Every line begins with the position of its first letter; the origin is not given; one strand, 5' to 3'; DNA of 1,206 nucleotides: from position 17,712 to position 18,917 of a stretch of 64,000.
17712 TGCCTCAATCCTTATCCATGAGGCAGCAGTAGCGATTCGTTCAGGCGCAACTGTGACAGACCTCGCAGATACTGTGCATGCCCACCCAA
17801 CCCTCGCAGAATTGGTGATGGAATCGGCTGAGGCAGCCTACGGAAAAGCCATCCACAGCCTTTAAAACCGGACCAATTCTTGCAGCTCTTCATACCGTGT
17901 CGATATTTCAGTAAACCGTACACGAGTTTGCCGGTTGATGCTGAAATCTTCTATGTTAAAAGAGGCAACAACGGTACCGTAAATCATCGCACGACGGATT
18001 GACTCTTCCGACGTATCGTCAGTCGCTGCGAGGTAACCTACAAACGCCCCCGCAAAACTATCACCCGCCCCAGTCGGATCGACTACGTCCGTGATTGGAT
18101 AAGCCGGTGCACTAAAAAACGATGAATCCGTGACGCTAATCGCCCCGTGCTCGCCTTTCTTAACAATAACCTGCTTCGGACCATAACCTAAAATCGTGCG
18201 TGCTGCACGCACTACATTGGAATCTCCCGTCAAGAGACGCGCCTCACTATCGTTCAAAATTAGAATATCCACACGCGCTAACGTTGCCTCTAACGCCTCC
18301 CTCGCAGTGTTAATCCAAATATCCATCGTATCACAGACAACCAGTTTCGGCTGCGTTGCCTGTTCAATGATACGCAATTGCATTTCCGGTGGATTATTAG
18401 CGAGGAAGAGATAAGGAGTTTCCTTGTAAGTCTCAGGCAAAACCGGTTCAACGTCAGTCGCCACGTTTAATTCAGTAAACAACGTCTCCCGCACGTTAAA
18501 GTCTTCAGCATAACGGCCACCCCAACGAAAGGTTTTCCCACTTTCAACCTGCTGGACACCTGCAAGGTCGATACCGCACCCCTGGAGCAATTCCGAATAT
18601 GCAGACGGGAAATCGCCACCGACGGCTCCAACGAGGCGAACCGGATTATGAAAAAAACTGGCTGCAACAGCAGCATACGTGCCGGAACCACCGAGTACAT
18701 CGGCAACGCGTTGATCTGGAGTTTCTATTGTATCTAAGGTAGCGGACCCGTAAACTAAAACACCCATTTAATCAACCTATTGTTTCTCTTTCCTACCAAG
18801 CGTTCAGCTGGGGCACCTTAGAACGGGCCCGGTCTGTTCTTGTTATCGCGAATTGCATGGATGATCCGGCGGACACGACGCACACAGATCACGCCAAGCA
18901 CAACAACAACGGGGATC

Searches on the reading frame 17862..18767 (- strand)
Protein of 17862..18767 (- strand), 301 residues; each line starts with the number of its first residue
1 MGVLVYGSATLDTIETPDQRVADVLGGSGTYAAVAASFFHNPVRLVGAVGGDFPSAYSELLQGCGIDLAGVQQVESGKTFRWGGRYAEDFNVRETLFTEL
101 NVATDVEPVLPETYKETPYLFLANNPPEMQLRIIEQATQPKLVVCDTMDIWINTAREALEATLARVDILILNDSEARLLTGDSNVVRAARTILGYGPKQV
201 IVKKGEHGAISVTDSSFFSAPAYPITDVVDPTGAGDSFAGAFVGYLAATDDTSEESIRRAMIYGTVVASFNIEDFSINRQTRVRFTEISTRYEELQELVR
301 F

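Call 61: search_protein_families(library=pfam, proteins=[window:17862-18767:-], max_evalue=0.001)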
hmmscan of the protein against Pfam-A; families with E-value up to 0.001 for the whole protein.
window:17862-18767:- (301 aa): 2 families
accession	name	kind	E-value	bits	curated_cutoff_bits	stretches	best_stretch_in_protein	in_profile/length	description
PF00294.29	PfkB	-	8.8e-32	111.1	25.8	1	3-274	4-292/302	pfkB family carbohydrate kinase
PF08543.17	Phos_pyr_kin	-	1.7e-06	28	27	1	152-263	105-227/246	Phosphomethylpyrimidine kinase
